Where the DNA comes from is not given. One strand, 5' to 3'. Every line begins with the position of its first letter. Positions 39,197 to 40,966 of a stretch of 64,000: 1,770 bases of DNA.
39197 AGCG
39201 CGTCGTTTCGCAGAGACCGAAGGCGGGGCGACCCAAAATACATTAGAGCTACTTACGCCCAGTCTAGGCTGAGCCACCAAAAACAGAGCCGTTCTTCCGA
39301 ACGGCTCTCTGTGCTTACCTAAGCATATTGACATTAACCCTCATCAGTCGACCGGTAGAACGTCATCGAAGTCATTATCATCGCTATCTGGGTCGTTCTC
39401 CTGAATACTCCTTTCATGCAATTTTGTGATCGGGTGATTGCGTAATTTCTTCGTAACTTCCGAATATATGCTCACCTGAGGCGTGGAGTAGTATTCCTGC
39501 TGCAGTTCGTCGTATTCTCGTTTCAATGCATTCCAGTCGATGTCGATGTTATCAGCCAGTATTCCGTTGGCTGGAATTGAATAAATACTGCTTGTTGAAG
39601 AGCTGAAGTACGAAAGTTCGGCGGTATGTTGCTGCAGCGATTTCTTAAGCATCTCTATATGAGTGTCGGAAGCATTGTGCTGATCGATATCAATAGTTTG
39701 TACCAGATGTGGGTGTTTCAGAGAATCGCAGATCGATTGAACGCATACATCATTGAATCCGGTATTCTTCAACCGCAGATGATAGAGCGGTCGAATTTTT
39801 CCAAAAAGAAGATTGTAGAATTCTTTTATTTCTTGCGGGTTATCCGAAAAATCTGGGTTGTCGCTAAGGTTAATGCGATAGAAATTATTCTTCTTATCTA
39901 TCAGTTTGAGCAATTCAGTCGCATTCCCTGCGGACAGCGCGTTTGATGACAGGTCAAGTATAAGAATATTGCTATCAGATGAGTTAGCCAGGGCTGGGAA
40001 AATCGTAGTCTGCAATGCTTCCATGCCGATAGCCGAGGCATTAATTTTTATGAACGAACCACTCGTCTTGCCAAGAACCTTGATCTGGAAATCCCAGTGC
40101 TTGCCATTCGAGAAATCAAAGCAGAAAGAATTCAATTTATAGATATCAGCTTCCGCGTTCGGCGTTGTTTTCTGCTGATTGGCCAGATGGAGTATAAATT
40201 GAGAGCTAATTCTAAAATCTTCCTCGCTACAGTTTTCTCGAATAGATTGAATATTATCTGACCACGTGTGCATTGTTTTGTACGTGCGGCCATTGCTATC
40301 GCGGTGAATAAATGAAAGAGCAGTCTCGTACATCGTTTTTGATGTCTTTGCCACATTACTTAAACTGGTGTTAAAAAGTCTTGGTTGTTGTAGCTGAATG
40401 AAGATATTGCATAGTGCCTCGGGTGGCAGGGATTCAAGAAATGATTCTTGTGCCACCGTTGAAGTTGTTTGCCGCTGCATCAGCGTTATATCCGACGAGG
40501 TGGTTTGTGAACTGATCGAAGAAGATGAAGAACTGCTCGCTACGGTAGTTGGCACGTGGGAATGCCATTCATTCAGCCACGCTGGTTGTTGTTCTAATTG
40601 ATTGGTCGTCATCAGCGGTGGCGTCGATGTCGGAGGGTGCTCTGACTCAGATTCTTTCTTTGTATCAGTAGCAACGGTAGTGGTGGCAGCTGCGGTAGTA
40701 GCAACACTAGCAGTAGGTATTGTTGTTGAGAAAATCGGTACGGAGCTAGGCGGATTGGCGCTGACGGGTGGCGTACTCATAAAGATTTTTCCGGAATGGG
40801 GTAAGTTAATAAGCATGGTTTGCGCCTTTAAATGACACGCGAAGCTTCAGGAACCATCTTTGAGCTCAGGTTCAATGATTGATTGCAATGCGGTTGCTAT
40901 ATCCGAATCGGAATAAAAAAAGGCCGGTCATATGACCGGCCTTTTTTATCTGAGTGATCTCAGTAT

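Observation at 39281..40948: AT-rich single-gene islet encoding a eukaryote-like F-box + LRR protein (candidate SCF ubiquitin-ligase mimic effector)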

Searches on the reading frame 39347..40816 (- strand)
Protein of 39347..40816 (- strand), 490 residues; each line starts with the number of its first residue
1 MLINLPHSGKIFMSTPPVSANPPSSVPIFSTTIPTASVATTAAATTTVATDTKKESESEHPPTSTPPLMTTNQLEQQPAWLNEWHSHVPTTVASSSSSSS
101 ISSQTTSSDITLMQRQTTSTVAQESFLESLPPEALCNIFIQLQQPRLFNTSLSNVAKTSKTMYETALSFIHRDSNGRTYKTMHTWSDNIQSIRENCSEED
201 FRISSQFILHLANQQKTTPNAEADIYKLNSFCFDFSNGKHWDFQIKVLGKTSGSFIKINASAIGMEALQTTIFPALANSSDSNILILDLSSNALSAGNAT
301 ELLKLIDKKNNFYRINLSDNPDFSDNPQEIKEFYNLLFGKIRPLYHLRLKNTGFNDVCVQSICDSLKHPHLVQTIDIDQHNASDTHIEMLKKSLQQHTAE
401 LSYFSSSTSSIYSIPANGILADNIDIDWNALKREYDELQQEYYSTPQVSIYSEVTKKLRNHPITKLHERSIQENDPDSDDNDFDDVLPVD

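Call 3: search_protein_families(library=pfam, proteins=[window:39347-40816:-], max_evalue=10)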
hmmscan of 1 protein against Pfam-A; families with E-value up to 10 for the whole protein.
window:39347-40816:- (490 aa): 1 family
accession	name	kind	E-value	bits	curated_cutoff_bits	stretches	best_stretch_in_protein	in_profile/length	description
PF12937.12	F-box-like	-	0.0055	16.9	24.3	1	127-166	1-35/47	F-box-like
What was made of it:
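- On RNase-inhibitor-type LRR proteins (Pfam LRR_6): The window protein alone has no Pfam LRR hit (call 3).
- Checked: The window protein's own F-box score is below Pfam's threshold, and it has no Pfam LRR hit on its own (call 3).
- Pfam's only hit is F-box-like, at aa 127-166 (call 3). The window protein itself is below Pfam's F-box threshold and has no Pfam LRR hit (call 3). The window protein's F-box score is below threshold (call 3).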

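Call 4: search_protein_families(library=ncbifam, proteins=[window:39347-40816:-], max_evalue=10)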
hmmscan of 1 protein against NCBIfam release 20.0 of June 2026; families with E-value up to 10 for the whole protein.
window:39347-40816:- (490 aa): 0 families
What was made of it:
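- Tried and rejected: NCBIfam gave no hit (call 4).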

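Call 7: find_homologous_proteins(query=window:39347-40816:-, max_evalue=0.001)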
Query window:39347-40816:- (490 aa): 35 proteins with E <= 0.001 among 8000 candidates.
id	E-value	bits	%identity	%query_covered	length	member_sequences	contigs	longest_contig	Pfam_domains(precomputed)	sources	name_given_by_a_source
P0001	4.7e-292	987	91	100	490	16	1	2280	-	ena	-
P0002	7.0e-283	957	90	98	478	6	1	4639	-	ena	-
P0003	1.1e-270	916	84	100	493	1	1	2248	-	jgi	jgi:hypothetical protein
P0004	1.3e-262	890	84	98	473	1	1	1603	-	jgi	jgi:hypothetical protein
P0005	7.8e-262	887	84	98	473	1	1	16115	-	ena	-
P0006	1.9e-261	886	83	98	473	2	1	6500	-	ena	-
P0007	2.0e-261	886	83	98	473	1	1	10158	-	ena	-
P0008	2.2e-261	886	83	98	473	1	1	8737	-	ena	-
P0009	3.3e-261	885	83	98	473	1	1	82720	-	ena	-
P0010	8.5e-261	884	83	98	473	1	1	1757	-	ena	-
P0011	1.0e-260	884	83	98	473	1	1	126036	-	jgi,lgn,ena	jgi:hypothetical protein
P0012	1.1e-260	884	83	98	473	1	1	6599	-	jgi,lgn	jgi:hypothetical protein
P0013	1.4e-260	883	83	98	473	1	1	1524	-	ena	-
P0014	2.1e-260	883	83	98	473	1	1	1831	-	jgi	jgi:hypothetical protein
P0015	3.2e-260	882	83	98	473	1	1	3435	-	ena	-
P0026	1.2e-150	521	52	98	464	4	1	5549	-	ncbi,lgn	-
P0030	1.1e-138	481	49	98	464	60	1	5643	-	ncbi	ncbi:MAG: hypothetical protein RLZZ513_975 [Pseudomonadota bacterium]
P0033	1.8e-135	471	49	98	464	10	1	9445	-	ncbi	-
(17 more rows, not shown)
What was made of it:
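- The reading frame is intact in 35 or more homologues (call 7).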

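Call 8: search_solved_structures(query=window:39347-40816:-, max_evalue=10, show_alignments=3)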
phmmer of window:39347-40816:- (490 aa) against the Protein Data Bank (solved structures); distinct sequences matched with E-value up to 10: 21.
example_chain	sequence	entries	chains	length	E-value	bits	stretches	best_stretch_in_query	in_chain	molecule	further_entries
9fqr_Km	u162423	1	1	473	0.00055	22.5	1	253-392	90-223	Tubulin alpha-3 chain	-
5y3s_A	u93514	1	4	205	0.0029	20.2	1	282-406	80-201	NACHT, LRR and PYD domains-containing protein 1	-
4im6_A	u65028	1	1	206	0.0029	20.1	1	282-406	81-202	NACHT, LRR and PYD domains-containing protein 1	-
8zgd_A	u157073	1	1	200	0.003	20.1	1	282-406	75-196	NACHT, LRR and PYD domains-containing protein 1, N-terminus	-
6x6a_B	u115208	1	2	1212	0.0034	19.9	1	282-435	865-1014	NACHT, LRR and PYD domains-containing protein 1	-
6x6c_E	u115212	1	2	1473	0.0049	19.4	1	282-435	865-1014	NACHT, LRR and PYD domains-containing protein 1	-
9l4j_A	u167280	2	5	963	0.04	16.4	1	283-394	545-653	Isoform 4 of NACHT, LRR and PYD domains-containing protein 5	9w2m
8h93_A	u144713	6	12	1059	0.05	16.1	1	283-393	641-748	NACHT, LRR and PYD domains-containing protein 5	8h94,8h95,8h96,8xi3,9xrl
12dl_GB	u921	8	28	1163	0.061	15.8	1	283-393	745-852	NACHT, LRR and PYD domains-containing protein 5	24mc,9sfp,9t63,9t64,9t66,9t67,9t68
7wge_A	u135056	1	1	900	0.081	15.4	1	282-411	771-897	NACHT, LRR and PYD domains-containing protein 1, N-terminus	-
9y6s_8R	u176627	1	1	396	0.16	14.4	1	265-394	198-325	Leucine-rich repeat protein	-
4xa1_A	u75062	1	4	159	0.53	12.7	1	301-366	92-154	Gp7-MYH7(1173-1238)-EB1 chimera protein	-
12dl_MA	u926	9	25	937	0.65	12.4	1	337-394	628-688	NLR family, pyrin domain containing 4F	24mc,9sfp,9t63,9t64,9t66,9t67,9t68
9w2m_E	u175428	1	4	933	0.65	12.4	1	337-394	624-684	NLR family, pyrin domain containing 4F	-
9y6s_4e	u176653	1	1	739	1.6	11.1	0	285-399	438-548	Ribonuclease inhibitor-like protein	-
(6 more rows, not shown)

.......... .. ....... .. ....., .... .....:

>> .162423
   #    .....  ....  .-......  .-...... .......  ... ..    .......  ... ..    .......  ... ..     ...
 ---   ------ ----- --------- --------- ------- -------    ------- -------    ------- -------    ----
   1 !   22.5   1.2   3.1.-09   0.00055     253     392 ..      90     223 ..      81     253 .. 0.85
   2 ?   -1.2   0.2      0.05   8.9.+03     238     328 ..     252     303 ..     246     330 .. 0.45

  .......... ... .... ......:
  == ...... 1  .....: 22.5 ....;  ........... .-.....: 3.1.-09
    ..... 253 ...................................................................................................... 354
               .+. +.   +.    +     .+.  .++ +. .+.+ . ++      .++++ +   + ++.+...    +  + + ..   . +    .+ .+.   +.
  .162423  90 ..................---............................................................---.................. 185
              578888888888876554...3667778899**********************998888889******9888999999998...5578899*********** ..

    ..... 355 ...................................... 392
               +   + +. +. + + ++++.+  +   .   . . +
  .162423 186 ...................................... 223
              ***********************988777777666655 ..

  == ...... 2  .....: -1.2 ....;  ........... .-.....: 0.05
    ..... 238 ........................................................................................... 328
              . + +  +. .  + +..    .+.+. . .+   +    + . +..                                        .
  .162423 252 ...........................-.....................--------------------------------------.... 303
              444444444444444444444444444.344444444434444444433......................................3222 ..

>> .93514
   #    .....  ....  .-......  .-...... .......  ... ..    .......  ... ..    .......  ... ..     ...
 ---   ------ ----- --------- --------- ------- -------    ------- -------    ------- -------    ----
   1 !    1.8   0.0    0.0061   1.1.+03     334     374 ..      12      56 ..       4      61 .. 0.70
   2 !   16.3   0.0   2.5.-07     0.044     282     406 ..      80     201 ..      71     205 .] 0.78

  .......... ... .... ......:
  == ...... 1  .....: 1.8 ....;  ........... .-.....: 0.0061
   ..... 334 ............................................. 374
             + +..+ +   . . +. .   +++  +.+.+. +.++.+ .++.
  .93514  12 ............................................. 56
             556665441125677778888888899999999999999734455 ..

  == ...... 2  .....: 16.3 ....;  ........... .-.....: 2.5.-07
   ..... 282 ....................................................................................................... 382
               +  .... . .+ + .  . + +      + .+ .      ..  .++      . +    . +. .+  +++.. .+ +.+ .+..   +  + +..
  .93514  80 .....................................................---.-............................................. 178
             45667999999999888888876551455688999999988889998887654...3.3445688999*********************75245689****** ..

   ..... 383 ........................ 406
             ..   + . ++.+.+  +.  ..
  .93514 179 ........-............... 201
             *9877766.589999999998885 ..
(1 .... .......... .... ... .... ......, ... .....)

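Call 11: search_protein_families(library=pfam, alignment_id=A1, max_evalue=1)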
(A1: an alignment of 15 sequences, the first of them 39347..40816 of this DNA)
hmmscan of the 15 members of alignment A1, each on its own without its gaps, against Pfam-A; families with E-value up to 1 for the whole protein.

A. member 1, window:39347-40816:- (490 aa): 1 family
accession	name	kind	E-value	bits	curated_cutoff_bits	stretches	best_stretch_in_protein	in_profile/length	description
PF12937.12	F-box-like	-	0.0055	16.9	24.3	1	127-166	1-35/47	F-box-like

B. families by the number of members that match (of 15 scanned): 15 families
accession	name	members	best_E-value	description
PF12937.12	F-box-like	13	0.0011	F-box-like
PF14791.11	DNA_pol_B_thumb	4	0.0018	DNA polymerase beta thumb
PF00646.38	F-box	4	0.025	F-box domain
PF20752.3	SP2_C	3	0.012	Structural protein 2 C-terminal domain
PF05892.16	Tricho_coat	3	0.06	Trichovirus coat protein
PF02172.21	KIX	3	0.085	KIX domain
PF14184.11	YrvL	2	0.1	Regulatory protein YrvL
PF16921.10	Tex_YqgF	2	0.11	Tex protein YqgF-like domain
PF10004.14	DUF2247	1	0.039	Uncharacterized protein conserved in bacteria (DUF2247)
PF00439.30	Bromodomain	1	0.054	Bromodomain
PF10155.14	CNOT11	1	0.069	CCR4-NOT transcription complex subunit 11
PF10334.16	BRE4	1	0.12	Brefeldin A-sensitivity protein 4-like domain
PF11961.13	DUF3475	1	0.13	Domain of unknown function (DUF3475)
PF06868.16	DUF1257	1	0.17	Protein of unknown function (DUF1257)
PF00560.39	LRR_1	1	0.94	Leucine Rich Repeat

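Call 12: search_solved_structures(query=A1, max_evalue=1, show_alignments=2)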
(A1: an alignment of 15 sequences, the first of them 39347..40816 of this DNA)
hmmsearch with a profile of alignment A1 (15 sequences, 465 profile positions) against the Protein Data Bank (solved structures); distinct sequences matched with E-value up to 1: 22.
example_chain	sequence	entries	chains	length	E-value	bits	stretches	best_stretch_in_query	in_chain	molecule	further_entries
5y3s_A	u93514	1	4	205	0.00015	24.2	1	262-380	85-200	NACHT, LRR and PYD domains-containing protein 1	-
4im6_A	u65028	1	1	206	0.00019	23.8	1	262-380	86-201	NACHT, LRR and PYD domains-containing protein 1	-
8zgd_A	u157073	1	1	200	0.00019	23.8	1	262-380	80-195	NACHT, LRR and PYD domains-containing protein 1, N-terminus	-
6x6a_B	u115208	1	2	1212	0.0074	18.6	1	263-387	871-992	NACHT, LRR and PYD domains-containing protein 1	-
7wge_A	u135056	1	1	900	0.008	18.5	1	262-386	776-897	NACHT, LRR and PYD domains-containing protein 1, N-terminus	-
6x6c_E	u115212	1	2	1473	0.012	17.9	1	263-387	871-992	NACHT, LRR and PYD domains-containing protein 1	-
9fqr_Km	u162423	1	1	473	0.02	17.2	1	226-363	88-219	Tubulin alpha-3 chain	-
4k17_A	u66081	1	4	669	0.039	16.2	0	257-386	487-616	Leucine-rich repeat-containing protein 16A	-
3tsr_E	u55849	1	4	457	0.072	15.3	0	308-349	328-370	Ribonuclease inhibitor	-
1a4y_A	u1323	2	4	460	0.089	15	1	308-367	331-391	RIBONUCLEASE INHIBITOR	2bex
1z7x_W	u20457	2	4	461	0.089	15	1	308-367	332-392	Ribonuclease inhibitor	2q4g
9y6s_8R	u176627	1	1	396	0.15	14.3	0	249-344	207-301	Leucine-rich repeat protein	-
8r1x_A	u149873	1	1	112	0.16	14.2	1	405-457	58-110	High mobility group protein D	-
9ec0_A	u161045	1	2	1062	0.39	12.9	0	257-386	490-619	F-actin-uncapping protein LRRC16A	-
9wsq_A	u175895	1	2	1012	0.49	12.6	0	310-389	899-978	NACHT, LRR and PYD domains-containing protein 14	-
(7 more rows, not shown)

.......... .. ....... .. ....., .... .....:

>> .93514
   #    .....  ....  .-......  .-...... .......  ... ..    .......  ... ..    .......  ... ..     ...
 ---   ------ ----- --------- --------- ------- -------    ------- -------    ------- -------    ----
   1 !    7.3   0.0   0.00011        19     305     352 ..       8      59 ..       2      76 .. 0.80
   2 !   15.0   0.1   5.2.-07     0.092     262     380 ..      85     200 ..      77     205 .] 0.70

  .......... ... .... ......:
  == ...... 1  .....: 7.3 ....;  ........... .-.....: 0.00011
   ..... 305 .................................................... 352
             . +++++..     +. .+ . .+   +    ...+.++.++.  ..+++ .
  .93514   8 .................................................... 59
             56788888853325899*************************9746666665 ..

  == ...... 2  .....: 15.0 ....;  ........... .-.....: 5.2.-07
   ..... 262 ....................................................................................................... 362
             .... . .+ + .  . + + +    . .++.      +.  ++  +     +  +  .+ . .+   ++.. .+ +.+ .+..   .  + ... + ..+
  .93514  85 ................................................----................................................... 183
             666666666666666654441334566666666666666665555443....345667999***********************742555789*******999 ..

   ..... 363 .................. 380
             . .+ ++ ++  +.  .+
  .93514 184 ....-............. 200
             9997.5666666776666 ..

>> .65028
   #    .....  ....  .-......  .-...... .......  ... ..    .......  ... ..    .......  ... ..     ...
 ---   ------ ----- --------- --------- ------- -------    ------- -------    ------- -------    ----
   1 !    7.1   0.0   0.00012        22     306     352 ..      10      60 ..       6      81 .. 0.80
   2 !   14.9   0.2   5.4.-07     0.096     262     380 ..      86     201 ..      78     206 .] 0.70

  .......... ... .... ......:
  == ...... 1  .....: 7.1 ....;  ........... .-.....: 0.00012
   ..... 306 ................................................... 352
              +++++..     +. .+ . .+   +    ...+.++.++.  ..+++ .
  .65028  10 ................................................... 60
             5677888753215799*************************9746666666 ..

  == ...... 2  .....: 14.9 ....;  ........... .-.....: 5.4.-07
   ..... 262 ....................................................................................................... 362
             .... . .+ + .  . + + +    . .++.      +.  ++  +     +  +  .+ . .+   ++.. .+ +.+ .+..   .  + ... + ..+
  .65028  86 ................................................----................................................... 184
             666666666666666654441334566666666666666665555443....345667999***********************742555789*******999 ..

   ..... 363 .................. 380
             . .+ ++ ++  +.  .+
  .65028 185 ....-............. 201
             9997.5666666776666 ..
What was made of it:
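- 39572..40129 (-): RNase-inhibitor-type leucine-rich-repeat solenoid (aa 230-415), 6-7 repeats of 25-36 residues. PDB profile hit to NLRP1 at E = 1.5e-4 (call 12).
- On RNase-inhibitor-type LRR proteins (Pfam LRR_6): The PDB profile hit to NLRP1 is E = 1.5e-4 (call 12).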

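Call 13: find_related_loci(query=A1, collection=genome_contigs, flank=10000)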
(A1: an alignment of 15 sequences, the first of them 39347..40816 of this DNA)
Query A1 (490 aa) in genome_contigs; peptide patterns used: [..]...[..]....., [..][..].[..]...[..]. (x = any residue, [..] = any of these).
25 stretches matched a pattern; 2 encode a relative of the query (tblastn E <= 1e-3); 2 distinct loci.
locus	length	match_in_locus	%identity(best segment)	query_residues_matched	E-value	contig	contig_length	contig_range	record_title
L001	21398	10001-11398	48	11-490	3e-140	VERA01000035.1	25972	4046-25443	MAG: Burkholderiaceae bacterium isolate ZLKRG28 NODE_1543_length_25972_cov_4.788431, whole genome shotgun sequence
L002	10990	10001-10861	47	9-310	9e-77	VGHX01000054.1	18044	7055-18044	MAG: Betaproteobacteria bacterium isolate K_Offshore_40m_mx_035 K_Offshore_40m_mx_035_Ga0194133_10004674, whole genome s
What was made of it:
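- Tried and rejected: The genome_contigs scan found only two species representatives (call 13), so no cultured carrier was identified.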

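Call 23: predict_structure(alignment_id=A1)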
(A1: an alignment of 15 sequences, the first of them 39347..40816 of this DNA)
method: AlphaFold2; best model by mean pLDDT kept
length: 490 residues; sequences in the alignment: 15
mean_pLDDT: 57.8   pTM: 0.53
mean pLDDT of the five models: 57.8, 52.9, 47.2, 46.3, 44.0
residues with pLDDT >= 90: 85; 70-90: 132; 50-70: 34; < 50: 239
segments of 3 or more residues with pLDDT < 50: 1-230, 475-480, 488-490
pLDDT, mean of each block of 10 residues (from residue 1): 25 27 28 25 26 27 26 30 28 25 26 27 35 46 35 38 40 29 31 35 34 35 33 67 70 76 87 82 83 90 82 89 93 88 80 94 86 88 94 85 85 83 73 93 82 87 86 48 47
secondary structure, 60 per line:
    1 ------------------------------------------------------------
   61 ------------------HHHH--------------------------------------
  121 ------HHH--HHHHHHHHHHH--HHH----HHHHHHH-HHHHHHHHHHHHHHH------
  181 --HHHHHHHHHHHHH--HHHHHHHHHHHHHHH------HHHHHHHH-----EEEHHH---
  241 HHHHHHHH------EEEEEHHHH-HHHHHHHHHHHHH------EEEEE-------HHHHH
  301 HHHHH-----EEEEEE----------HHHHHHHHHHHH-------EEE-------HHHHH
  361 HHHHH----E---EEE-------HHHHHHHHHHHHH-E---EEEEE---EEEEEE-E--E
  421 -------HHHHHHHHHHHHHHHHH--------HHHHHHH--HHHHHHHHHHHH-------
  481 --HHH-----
elements in order: H79-82 H132-142 H152-158 H160-174 H183-195 H198-212 H219-226 E232-234 H241-248 E255-259 H260-263 H265-277 E284-288 H296-305 E311-316 H327-338 E346-348 H356-365 E374-376 H384-396 E402-406 E410-415 H428-444 H453-459 H462-473
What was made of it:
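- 40439..40780 (-): Disordered, polar N-terminal region (aa 13-126), 50% S/T/P with no charged residue in the first 38 aa. It contains the conserved short motifs MSTPPVS, PP(V/L)M and WLNEW. It is a candidate secretion/translocation signal region. pLDDT <50 (call 23).
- Tried and rejected: The first AF2 model, built on the shallow family alignment and including the disordered N-terminus, left the F-box region at pLDDT <50 (call 23).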

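Call 25: find_encoding_contigs(protein=P0011, flank=10000, max_places=3)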
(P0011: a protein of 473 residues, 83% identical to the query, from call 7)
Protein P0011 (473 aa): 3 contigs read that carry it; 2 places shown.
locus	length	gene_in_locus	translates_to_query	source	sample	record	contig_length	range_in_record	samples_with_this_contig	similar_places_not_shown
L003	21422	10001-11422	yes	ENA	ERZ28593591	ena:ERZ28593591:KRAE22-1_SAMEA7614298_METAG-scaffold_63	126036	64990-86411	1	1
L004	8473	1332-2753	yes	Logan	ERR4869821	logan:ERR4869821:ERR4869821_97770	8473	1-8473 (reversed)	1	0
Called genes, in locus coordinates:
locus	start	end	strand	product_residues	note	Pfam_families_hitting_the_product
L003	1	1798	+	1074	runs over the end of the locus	PF00873:ACR_tran, PF03176:MMPL (faint)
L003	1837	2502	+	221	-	PF01135:PCMT, PF00398:RrnaAD (weak), PF02475:TRM5-TYW2_MTfase (faint), PF13649:Methyltransf_25 (weak)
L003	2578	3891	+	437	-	PF02321:OEP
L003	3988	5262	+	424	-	PF25919:BSH_CusB (faint), PF25917:BSH_RND, PF25881:HH_YBHG (faint), PF25885:HH_EMRA (weak), PF25876:HH_MFP_RND, PF25944:Beta-barrel_RND, PF25967:RND-MFP_C, PF25989:YknX_C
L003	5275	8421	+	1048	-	PF00873:ACR_tran, PF03176:MMPL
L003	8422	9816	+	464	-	PF02321:OEP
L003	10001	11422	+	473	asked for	-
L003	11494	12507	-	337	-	PF04413:Glycos_transf_N, PF00534:Glycos_transf_1 (weak)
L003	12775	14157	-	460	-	PF02878:PGM_PMM_I, PF02879:PGM_PMM_II, PF02880:PGM_PMM_III, PF00408:PGM_PMM_IV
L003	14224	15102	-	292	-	PF01370:Epimerase, PF04321:RmlD_sub_bind, PF16363:GDP_Man_Dehyd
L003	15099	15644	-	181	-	PF00908:dTDP_sugar_isom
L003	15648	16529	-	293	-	PF00483:NTP_transferase, PF12804:NTP_transf_3 (weak)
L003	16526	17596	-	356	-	PF01073:3Beta_HSD, PF01370:Epimerase, PF02719:Polysacc_synt_2, PF04321:RmlD_sub_bind, PF07993:NAD_binding_4, PF16363:GDP_Man_Dehyd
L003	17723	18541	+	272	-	PF00149:Metallophos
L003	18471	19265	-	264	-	PF01553:Acyltransferase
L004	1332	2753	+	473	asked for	-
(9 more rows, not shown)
